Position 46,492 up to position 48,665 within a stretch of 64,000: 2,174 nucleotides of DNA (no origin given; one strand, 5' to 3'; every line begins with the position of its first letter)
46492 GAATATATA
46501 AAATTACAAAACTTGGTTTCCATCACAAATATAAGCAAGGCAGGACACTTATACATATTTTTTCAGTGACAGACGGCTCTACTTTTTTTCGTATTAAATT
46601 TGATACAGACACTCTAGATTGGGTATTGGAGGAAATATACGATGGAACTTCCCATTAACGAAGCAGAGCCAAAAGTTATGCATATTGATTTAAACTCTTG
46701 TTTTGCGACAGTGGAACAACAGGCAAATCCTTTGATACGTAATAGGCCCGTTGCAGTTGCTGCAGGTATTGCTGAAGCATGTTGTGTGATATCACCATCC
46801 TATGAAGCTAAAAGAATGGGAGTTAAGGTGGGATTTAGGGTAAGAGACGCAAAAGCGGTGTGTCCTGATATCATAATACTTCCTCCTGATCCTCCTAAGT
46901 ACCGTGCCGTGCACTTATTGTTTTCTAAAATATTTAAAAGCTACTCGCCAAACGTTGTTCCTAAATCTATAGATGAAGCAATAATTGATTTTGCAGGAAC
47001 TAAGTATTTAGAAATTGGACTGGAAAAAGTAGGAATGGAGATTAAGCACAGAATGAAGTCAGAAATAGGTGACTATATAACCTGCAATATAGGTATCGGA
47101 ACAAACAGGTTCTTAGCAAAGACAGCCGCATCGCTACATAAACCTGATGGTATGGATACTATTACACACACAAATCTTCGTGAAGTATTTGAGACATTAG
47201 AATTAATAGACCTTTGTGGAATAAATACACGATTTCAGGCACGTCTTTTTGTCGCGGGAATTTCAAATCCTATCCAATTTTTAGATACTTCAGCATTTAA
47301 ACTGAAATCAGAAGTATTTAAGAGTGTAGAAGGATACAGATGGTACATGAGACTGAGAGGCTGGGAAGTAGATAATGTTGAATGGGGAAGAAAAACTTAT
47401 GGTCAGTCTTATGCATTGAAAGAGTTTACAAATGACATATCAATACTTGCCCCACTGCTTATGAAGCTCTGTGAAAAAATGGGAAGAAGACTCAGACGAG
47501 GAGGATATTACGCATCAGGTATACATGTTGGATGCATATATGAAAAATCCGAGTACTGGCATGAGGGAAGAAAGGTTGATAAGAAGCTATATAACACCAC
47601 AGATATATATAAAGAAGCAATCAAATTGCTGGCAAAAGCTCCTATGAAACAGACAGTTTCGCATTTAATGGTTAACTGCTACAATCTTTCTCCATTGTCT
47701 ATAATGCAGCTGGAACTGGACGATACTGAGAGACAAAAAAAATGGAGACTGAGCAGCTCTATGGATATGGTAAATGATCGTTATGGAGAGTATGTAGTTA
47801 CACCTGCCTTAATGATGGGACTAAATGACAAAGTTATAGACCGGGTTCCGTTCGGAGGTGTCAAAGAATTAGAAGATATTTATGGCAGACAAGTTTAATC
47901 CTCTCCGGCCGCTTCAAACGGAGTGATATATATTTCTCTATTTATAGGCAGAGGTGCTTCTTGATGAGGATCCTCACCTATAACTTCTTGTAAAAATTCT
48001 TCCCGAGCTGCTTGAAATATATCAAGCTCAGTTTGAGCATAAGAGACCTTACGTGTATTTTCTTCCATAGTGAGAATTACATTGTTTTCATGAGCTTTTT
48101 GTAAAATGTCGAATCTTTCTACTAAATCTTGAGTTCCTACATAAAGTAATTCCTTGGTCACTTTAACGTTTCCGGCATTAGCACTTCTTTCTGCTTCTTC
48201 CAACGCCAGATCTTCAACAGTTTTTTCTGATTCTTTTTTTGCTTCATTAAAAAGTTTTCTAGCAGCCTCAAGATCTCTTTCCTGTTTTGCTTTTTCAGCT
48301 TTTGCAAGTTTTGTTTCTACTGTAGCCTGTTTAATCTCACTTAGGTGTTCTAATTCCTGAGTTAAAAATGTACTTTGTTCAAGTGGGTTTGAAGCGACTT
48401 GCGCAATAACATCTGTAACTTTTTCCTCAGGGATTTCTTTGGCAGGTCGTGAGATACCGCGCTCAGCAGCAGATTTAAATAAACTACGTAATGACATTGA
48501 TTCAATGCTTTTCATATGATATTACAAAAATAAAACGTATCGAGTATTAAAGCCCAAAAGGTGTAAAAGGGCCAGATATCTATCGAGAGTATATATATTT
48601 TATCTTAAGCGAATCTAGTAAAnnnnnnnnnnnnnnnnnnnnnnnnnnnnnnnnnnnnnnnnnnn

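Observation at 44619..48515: Damage-tolerance cassette: DnaQ-exonuclease::GIY-YIG (Cho-like) protein, a small overlapping ORF and a Y-family polymerase, with palindromes upstream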

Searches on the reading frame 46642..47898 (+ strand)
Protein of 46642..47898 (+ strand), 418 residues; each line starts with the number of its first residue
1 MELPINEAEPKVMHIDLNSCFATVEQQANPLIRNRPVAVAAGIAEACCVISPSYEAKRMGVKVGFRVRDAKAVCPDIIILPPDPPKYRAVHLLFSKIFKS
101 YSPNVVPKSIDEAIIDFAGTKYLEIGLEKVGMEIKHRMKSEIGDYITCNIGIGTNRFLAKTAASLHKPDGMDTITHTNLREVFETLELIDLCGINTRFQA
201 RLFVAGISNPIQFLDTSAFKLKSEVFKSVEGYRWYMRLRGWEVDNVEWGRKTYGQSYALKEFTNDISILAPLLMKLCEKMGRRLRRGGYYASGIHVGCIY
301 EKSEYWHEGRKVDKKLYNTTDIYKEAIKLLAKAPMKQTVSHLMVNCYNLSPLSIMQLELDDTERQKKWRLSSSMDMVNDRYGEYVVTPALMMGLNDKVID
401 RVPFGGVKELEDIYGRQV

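Call 3: search_protein_families(library=pfam, proteins=[window:46642-47898:+], max_evalue=0.01)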
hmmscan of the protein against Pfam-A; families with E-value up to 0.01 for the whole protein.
window:46642-47898:+ (418 aa): 2 families
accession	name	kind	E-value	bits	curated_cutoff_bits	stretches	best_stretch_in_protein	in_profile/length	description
PF00817.25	IMS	-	2.4e-35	122.1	23.2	1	15-163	1-147/148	impB/mucB/samB family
PF11799.13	IMS_C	-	1.5e-09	38.7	20.7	1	250-359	1-109/109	impB/mucB/samB family C-terminal domain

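Call 4: search_protein_families(library=ncbifam, proteins=[window:46642-47898:+], max_evalue=0.01)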
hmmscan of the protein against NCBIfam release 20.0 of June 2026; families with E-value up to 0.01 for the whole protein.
window:46642-47898:+ (418 aa): 10 families
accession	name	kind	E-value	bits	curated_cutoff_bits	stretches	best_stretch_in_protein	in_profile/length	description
NF002848.0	PRK03103.1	subfamily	3.6e-55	187.1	381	1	10-390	4-390/410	DNA polymerase IV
NF003015.0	PRK03858.1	subfamily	1.6e-50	172.3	367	1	8-395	5-389/399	DNA polymerase IV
NF002492.0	PRK01810.1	equivalog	8.4e-50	169.7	399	1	12-387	12-390/412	DNA polymerase IV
NF010731.0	PRK14133.1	equivalog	1.6e-47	162.4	362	1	11-362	4-349/352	DNA polymerase IV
NF002677.0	PRK02406.1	equivalog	6.5e-46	157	256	1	9-344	5-338/357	DNA polymerase IV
NF002751.0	PRK02794.1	equivalog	7.4e-42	143.7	371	1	11-391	39-417/425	DNA polymerase IV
NF002882.0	PRK03348.1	equivalog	1.9e-32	112.6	389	1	8-352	3-347/461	DNA polymerase IV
NF002292.0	PRK01216.1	equivalog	6.8e-32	110.8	339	1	12-332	3-320/351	DNA polymerase IV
NF002883.0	PRK03352.1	equivalog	4.1e-27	95.3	330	1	10-339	5-332/347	DNA polymerase IV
NF002955.0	PRK03609.1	subfamily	4.5e-15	55.5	431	1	14-219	4-212/422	translesion error-prone DNA polymerase V subunit UmuC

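Call 70: search_dna_similar(query=window:46642-47895:+, collection=plasmids, mode=protein, max_evalue=1e-20, max_rows=25)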
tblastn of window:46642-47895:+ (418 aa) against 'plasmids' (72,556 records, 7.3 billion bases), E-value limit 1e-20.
Records with a match: 243; places in all: 249; records where one place covers at least 80% of the query: 115.
Best place of each record, by identity: <60% 243.
By first word of the organism name: Rhizobium 78; Sinorhizobium 69; Agrobacterium 29; Ensifer 11; Paracoccus 5; Paenibacillus 5; Pseudochrobactrum 4; Phaeobacter 3; Neorhizobium 3; Shinella 3; and 27 more.
By predicted mobility (MOB-suite, as given by PLSDB): conjugative 139; non-mobilizable 91; mobilizable 13.
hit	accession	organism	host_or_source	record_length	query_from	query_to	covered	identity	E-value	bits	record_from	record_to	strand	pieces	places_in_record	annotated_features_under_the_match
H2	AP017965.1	Candidatus Megaera polyxenophila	-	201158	13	407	94%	31.7%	7e-43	168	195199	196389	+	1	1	DNA-directed DNA polymerase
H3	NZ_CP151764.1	Yoonia sp. SS1-5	cell culture,Marine algae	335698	13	387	90%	31.8%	1e-37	152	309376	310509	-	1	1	hypothetical protein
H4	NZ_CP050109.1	Rhizobium leguminosarum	Trifolium repens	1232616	5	371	88%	31.2%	3e-27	121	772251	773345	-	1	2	record has no annotation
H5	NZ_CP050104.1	Rhizobium leguminosarum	Trifolium repens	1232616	5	371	88%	31.2%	3e-27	121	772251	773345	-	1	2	record has no annotation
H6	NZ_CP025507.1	Rhizobium leguminosarum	Pisum sativum,pea nodule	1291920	5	371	88%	31.2%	3e-27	121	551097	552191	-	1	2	record has no annotation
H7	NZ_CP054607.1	Pseudosulfitobacter pseudonitzschiae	surface sea water,shallow sea, symbosis ...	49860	11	387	90%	30.3%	4e-37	150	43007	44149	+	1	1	UMUC-like DNA-repair protein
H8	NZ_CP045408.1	Roseovarius sp. THAF9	pure culture,Surface of a polyethylene ...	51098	11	387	90%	30.3%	4e-37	150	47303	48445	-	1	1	UMUC-like DNA-repair protein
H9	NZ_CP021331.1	Maritalea myrionectae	pure culture,Lava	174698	13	387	90%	30.4%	7e-27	120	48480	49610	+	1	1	type VI secretion protein ImpB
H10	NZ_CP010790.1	Phaeobacter gallaeciensis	cell culture,algae aquaculture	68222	11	387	90%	30.1%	1e-33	141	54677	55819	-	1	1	UMUC-like DNA-repair protein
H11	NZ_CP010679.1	Phaeobacter gallaeciensis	cell culture,clam larvae aquaculture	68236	11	387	90%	30.1%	1e-33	141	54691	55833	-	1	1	UMUC-like DNA-repair protein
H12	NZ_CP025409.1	Paracoccus tegillarcae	Tegillarca granosa,single cell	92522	11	395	92%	29.4%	8e-32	135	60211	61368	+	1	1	UMUC-like DNA-repair protein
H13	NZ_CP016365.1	Phaeobacter porticola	cell culture,barnacle at wood pile-on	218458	13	418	97%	27.8%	9e-28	123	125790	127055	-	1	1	type VI secretion protein ImpB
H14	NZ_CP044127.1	Rhizobium sp. BG4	Prosopis cineraria,pure bacterial ...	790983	11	397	93%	29.1%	3e-21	103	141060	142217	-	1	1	dinB: DNA polymerase IV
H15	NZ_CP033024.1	Agrobacterium fabrum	Prunus sp.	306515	11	412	96%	28.0%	5e-23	109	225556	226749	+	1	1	dinB: DNA polymerase IV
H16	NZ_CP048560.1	Agrobacterium fabrum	walnut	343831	11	412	96%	28.0%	5e-23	109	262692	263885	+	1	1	dinB: DNA polymerase IV | hypothetical protein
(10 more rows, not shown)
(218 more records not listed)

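Call 86: list_cluster_members(proteins=[L016:4001-4252:+, window:46398-46655:+, window:46642-47895:+])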
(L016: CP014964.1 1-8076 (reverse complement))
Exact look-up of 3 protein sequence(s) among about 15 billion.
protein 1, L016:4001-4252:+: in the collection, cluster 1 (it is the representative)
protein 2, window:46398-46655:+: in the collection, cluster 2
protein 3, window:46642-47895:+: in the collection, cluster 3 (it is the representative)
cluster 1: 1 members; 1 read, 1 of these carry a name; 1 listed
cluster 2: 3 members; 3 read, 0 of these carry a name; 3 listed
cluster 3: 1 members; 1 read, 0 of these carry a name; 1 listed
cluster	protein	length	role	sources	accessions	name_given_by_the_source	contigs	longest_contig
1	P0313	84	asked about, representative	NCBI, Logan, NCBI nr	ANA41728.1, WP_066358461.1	hypothetical protein A2G06_16420 (plasmid) [Geobacter anodireducens] | hypothetical protein A2G06_16420 [Geobacter anodireducens]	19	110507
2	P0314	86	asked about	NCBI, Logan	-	-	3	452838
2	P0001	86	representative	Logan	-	-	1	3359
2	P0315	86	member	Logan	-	-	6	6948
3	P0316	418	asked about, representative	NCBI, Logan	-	-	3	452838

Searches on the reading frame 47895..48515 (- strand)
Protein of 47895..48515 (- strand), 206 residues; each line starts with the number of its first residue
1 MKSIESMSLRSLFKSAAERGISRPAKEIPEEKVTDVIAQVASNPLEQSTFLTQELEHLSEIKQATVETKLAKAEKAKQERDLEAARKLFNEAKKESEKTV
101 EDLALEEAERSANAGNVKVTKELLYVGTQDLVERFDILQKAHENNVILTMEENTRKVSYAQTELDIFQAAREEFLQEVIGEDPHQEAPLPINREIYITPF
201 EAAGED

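Call 3: search_protein_families(library=pfam, proteins=[window:47895-48515:-], max_evalue=0.01)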
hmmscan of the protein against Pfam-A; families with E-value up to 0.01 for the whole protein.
window:47895-48515:- (206 aa): 0 families

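Call 4: search_protein_families(library=ncbifam, proteins=[window:47895-48515:-], max_evalue=0.01)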
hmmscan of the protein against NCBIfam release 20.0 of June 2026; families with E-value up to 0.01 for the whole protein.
window:47895-48515:- (206 aa): 1 family
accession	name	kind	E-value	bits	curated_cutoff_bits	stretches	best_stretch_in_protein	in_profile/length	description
TIGR00540.1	TPR_hemY_coli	hypoth_equivalog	0.0072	15.1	142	1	16-107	101-193/385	heme biosynthesis-associated TPR protein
